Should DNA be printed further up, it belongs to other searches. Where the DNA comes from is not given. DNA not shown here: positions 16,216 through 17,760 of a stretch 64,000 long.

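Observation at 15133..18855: Tandem triplication of an uncharacterised membrane-anchored beta-propeller-like protein family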

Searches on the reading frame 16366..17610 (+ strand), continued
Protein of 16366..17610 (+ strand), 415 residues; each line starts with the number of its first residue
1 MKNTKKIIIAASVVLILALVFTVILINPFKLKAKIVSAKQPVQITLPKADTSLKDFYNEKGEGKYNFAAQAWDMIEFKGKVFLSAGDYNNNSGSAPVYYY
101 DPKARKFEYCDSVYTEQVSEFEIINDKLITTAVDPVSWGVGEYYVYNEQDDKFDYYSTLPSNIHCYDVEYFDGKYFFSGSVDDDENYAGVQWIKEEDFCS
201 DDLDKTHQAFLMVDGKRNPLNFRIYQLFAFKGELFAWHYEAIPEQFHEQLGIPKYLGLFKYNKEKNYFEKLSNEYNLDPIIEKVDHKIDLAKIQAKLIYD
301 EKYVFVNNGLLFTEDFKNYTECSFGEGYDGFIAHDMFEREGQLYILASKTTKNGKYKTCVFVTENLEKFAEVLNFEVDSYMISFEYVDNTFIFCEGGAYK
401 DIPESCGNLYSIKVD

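Call 50: search_protein_families(library=pfam, proteins=[P0061, P0059, P0067, P0064, P0135, P0078, P0130, P0156, P0074, P0055], max_evalue=0.0001)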
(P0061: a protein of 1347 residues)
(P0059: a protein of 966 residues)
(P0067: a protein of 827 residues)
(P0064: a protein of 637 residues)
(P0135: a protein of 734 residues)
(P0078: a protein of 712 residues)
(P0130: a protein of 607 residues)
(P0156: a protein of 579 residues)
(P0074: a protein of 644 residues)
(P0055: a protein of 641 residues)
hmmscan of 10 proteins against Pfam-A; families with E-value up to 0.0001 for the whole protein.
P0061 (1347 aa): 0 families

P0059 (966 aa): 0 families

P0067 (827 aa): 0 families

P0064 (637 aa): 0 families

P0135 (734 aa): 2 families
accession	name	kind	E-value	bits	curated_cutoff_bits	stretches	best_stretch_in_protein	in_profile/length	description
PF18998.6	Flg_new_2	-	5.6e-30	103.6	23.6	3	113-180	2-69/73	Divergent InlB B-repeat domain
PF16820.11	PKD_3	-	2.8e-06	27.5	26.3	0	143-170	28-54/68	PKD-like domain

P0078 (712 aa): 0 families

P0130 (607 aa): 0 families

P0156 (579 aa): 0 families

P0074 (644 aa): 0 families

P0055 (641 aa): 0 families

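Call 54: find_homologous_proteins(query=A3, max_evalue=1e-10)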
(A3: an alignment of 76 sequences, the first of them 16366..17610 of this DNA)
Query A3 (76 sequences) (415 aa, profile of the alignment): 31 proteins with E <= 1e-10 among 5449 candidates.
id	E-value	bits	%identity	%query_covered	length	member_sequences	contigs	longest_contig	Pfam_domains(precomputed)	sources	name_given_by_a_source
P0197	2.2e-124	434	26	80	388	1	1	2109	-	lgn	-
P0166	6.7e-121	422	23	93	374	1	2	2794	-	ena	-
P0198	9.9e-121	422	22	76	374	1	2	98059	-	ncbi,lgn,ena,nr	ncbi:MAG: hypothetical protein IJC07_03020 [Clostridia bacterium]|nr:hypothetical protein [Clostridi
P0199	1.5e-119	418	23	97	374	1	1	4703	-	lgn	-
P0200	9.4e-119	415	25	83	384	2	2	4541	-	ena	-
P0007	1.0e-100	356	53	100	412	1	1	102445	-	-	-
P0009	5.4e-99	350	51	100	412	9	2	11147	-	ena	-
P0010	5.6e-99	350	50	95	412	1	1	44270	-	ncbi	-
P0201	1.2e-98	349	25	82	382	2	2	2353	-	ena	-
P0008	5.6e-98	347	53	100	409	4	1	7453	-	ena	-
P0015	1.6e-96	342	45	92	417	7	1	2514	-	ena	-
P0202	2.1e-96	341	26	87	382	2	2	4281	PF25210.2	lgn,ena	-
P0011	1.1e-95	339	48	100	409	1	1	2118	-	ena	-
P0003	3.0e-95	338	83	100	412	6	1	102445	-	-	-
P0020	3.5e-95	337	35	98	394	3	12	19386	-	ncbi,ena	-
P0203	1.3e-93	332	23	47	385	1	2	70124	-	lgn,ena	-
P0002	7.2e-92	327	83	100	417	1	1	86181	-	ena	-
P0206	5.3e-66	241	24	86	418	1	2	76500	-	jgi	-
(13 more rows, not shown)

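Call 55: find_encoding_contigs(protein=P0198, flank=7000, max_places=2)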
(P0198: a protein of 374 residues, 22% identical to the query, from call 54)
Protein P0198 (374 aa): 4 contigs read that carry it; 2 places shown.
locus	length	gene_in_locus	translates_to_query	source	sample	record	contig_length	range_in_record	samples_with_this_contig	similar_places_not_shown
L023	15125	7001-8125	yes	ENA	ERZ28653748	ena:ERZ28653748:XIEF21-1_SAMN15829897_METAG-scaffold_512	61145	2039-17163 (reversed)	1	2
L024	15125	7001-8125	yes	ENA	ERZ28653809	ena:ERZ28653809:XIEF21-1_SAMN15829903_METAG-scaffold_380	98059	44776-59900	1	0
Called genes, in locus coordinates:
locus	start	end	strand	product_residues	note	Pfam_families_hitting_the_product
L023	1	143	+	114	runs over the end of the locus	-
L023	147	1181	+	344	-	PF18864:AbiTii (weak)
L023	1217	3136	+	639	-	PF13589:HATPase_c_3 (weak)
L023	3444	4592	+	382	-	PF02746:MR_MLE_N, PF13378:MR_MLE_C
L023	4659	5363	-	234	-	PF08282:Hydrolase_3 (weak)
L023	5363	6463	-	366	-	PF13685:Fe-ADH_2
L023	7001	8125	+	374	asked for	-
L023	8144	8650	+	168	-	PF13302:Acetyltransf_3, PF00583:Acetyltransf_1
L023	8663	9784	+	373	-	PF01545:Cation_efflux, PF16916:ZT_dimer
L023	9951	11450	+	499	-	PF00860:Xan_ur_permease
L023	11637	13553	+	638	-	PF00501:AMP-binding, PF00550:PP-binding (weak)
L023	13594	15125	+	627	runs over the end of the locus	PF07690:MFS_1, PF13347:MFS_2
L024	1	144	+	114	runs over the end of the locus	-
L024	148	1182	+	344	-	PF18864:AbiTii (weak)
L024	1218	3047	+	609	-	-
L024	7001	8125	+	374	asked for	-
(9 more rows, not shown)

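Call 56: find_encoding_contigs(protein=P0203, flank=7000, max_places=2)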
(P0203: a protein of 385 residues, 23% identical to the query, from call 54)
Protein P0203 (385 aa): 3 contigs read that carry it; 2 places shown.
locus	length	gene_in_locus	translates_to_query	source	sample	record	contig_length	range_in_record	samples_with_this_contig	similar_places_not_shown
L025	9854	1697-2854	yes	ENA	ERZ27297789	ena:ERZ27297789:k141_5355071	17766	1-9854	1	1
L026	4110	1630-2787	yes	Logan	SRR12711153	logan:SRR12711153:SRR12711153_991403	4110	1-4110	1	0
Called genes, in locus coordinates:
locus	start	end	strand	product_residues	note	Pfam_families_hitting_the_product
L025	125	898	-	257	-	-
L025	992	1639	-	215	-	-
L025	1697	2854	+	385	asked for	-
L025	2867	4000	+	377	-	PF04389:Peptidase_M28, PF01546:Peptidase_M20, PF07687:M20_dimer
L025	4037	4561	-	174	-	PF01467:CTP_transf_like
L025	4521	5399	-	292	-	PF13930:Endonuclea_NS_2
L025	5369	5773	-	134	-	-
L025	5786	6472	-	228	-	PF20582:UPF0758_N (weak), PF12826:HHH_2 (faint), PF14464:Prok-JAB (weak), PF04002:RadC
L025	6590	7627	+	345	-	PF02518:HATPase_c, PF13589:HATPase_c_3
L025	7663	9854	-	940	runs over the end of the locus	PF00005:ABC_tran (faint), PF02463:SMC_N (faint), PF13191:AAA_16 (faint), PF13555:AAA_29 (faint), PF20703:nSTAND1 (faint), PF17760:UvrA_inter, PF17755:UvrA_DNA-bind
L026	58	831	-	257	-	-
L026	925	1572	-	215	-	-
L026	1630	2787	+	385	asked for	-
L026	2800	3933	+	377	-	PF04389:Peptidase_M28, PF01546:Peptidase_M20, PF07687:M20_dimer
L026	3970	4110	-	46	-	?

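Call 57: find_encoding_contigs(protein=P0206, flank=7000, max_places=2)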
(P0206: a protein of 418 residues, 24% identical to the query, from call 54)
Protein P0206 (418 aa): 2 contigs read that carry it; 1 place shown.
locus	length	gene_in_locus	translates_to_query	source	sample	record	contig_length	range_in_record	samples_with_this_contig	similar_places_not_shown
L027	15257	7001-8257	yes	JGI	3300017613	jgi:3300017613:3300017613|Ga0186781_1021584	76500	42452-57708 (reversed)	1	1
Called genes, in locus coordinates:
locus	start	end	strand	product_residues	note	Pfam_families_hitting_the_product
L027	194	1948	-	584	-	PF00664:ABC_membrane, PF00005:ABC_tran, PF02463:SMC_N, PF13555:AAA_29 (weak), PF13304:AAA_21 (faint)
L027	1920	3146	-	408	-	PF14907:NTP_transf_5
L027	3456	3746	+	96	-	PF05402:PqqD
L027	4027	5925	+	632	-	PF13522:GATase_6, PF13537:GATase_7, PF00733:Asn_synthase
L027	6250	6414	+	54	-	-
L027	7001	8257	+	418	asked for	-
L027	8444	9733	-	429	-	PF14397:ATPgrasp_ST, PF14398:ATPgrasp_YheCD (weak)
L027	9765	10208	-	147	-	PF13471:Transglut_core3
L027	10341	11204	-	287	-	PF00685:Sulfotransfer_1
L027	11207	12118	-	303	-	PF27840:ScmC, PF07475:Hpr_kinase_C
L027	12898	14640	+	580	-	PF00515:TPR_1 (faint), PF07719:TPR_2 (faint), PF13181:TPR_8 (faint), PF13414:TPR_11 (weak), PF13424:TPR_12 (faint), PF13428:TPR_14 (faint), PF13431:TPR_17 (faint), PF13844:Glyco_transf_41, +2 more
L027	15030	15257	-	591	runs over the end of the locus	PF07287:AtuA, PF23544:AtuA_ferredoxin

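Call 73: predict_structure(alignment_id=A5)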
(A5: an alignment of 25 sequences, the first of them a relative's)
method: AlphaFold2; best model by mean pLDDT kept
length: 374 residues; sequences in the alignment: 25
mean_pLDDT: 90.0   pTM: 0.87
mean pLDDT of the five models: 90.0, 89.5, 89.2, 88.2, 88.0
residues with pLDDT >= 90: 251; 70-90: 103; 50-70: 18; < 50: 2
segments of 3 or more residues with pLDDT < 50: none
pLDDT, mean of each block of 10 residues (from residue 1): 79 78 63 91 80 95 92 93 96 93 94 89 92 90 92 94 90 91 93 90 96 91 93 93 68 89 93 92 92 95 95 91 91 95 95 93 92 95
secondary structure, 60 per line:
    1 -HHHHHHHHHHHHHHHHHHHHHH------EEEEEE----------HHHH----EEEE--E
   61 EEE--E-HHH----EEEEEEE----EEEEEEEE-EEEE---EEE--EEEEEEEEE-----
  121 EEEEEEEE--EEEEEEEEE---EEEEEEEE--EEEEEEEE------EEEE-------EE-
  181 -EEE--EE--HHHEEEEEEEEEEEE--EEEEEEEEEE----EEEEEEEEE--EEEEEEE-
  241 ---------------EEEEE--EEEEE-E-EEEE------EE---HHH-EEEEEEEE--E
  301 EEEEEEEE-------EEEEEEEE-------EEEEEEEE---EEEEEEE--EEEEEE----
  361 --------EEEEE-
elements in order: H2-23 E30-35 H46-49 E54-57 E60-63 E75-81 E86-93 E95-98 E102-104 E107-115 E121-128 E131-139 E143-150 E153-160 E167-170 E182-184 E194-205 E208-217 E222-230 E233-239 E256-260 E263-267 E271-274 E290-297 E300-308 E316-323 E331-338 E342-348 E351-356 E369-373

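Call 75: fold_search(model_id=the predicted structure, library=pdb)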
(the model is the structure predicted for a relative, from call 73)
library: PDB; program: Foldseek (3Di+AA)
matches with E <= 10: 1087; with E <= 0.001: 440
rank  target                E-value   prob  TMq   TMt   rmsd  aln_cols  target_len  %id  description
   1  9t9w_A                9.5e-10  1.00  0.55  0.58   5.9       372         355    8  Crystal structure of beta-TrCP bound by diphosphorylated I-kappa-B-alpha degron peptide (released 2026-04-08)
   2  6m92_A                3.0e-09  1.00  0.55  0.52   6.5       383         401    8  Monophosphorylated pSer33 b-Catenin peptide, b-TrCP/Skp1, NRX-2663 ternary complex (released 2019-04-03)
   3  6wnx_A                3.0e-09  1.00  0.54  0.50   7.6       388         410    8  FBXW11-SKP1 in complex with a pSer33/pSer37 Beta-Catenin peptide (released 2020-05-06)
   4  6wnx_G                3.3e-09  1.00  0.54  0.51   7.0       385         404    8  FBXW11-SKP1 in complex with a pSer33/pSer37 Beta-Catenin peptide (released 2020-05-06)
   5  6wnx_D                3.5e-09  1.00  0.54  0.51   6.1       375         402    8  FBXW11-SKP1 in complex with a pSer33/pSer37 Beta-Catenin peptide (released 2020-05-06)
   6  6m93_A                4.5e-09  1.00  0.55  0.52   6.8       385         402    7  Monophosphorylated pSer33 b-Catenin peptide, b-TrCP/Skp1, NRX-1933 ternary complex (released 2019-04-03)
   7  6m90_A                9.7e-09  1.00  0.55  0.51   7.5       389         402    7  Monophosphorylated pSer33 b-Catenin peptide, b-TrCP/Skp1, NRX-2776 ternary complex (released 2019-04-03)
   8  7t1z_B                1.6e-08  1.00  0.47  0.41   6.4       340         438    8  Structure of the Fbw7-Skp1-MycNdegron complex (released 2022-02-16)
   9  7t1y_B                2.0e-08  1.00  0.45  0.40   6.6       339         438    9  Structure of the Fbw7-Skp1-MycCdegron complex (released 2022-02-16)
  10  7on8                  2.8e-08  1.00  0.45  0.54   6.4       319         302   15  Crystal structure of the computationally designed SAKe6AR protein (released 2022-12-14)
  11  8pjz_B                7.8e-08  1.00  0.44  0.56   6.4       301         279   15  Crystal structure of the computationally designed SAKe6EEtal protein (released 2024-07-10)
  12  7pvp                  7.8e-08  1.00  0.41  0.51   6.5       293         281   16  Crystal structure of the SAKe6BC designer protein (released 2023-01-18)
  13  6n3h_A                8.6e-08  1.00  0.43  0.51   8.0       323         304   13  Crystal structure of Kelch domain of the human NS1 binding protein (released 2018-12-12)
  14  5uam_B                1.2e-07  1.00  0.47  0.41   7.6       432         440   12  Structure of a new family of Polysaccharide lyase PL25-Ulvanlyase. (released 2017-03-29)
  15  2xn4_A                1.3e-07  1.00  0.38  0.47  10.1       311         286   15  Crystal structure of the kelch domain of human KLHL2 (Mayven) (released 2010-08-18)
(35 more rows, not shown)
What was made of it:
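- On PL24/PL25 ulvan lyase: Foldseek against 5uam gives E=1.2e-7 but TM 0.47/0.41 and rmsd 7.6 (call 75).
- Closest known: PL25. Same: Foldseek matches 5uam at E=1.2e-7 (call 75).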

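Call 76: search_dna_similar(query=window:16366-17610:+, collection=plasmids, mode=protein, max_evalue=0.001, max_rows=15)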
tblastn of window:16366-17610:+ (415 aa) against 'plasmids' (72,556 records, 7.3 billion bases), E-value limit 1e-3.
No match.

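Call 77: search_dna_similar(query=P0198, collection=phages, mode=protein, max_evalue=0.001, max_rows=15)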
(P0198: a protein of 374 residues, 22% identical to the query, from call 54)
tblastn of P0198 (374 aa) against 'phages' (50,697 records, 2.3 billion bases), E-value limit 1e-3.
No match.
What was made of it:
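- Tried and rejected: tblastn against annotated plasmids and phages: no match (calls 76, 77).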

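Call 79: search_protein_families(library=pfam, alignment_id=A6, max_evalue=0.0001)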
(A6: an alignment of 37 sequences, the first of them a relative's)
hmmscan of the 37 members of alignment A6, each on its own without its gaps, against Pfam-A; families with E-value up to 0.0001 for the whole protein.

A. member 1, P0021 (488 aa): 1 family
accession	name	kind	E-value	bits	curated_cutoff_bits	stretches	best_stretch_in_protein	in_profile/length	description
PF00404.24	Dockerin_1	-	1.6e-08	35.1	22.9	1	35-89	1-56/57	Dockerin type I domain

B. families by the number of members that match (of 37 scanned): 4 families
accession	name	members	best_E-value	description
PF00404.24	Dockerin_1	15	5.6e-14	Dockerin type I domain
PF07833.16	Cu_amine_oxidN1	1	3.2e-30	Copper amine oxidase N-terminal domain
PF18962.6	Por_Secre_tail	1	6.9e-10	Secretion system C-terminal sorting domain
PF08239.17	SH3_3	1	7.3e-09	Bacterial SH3 domain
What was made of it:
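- Dockerin fusions are the commonest extra domain, in 15 of 37 relatives (call 79), and they place the module away from the wall.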

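Call 81: search_protein_families(library=padloc, proteins=[window:16366-17610:+], max_evalue=0.01)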
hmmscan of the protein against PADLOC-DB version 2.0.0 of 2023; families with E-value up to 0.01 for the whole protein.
window:16366-17610:+ (415 aa): 0 families
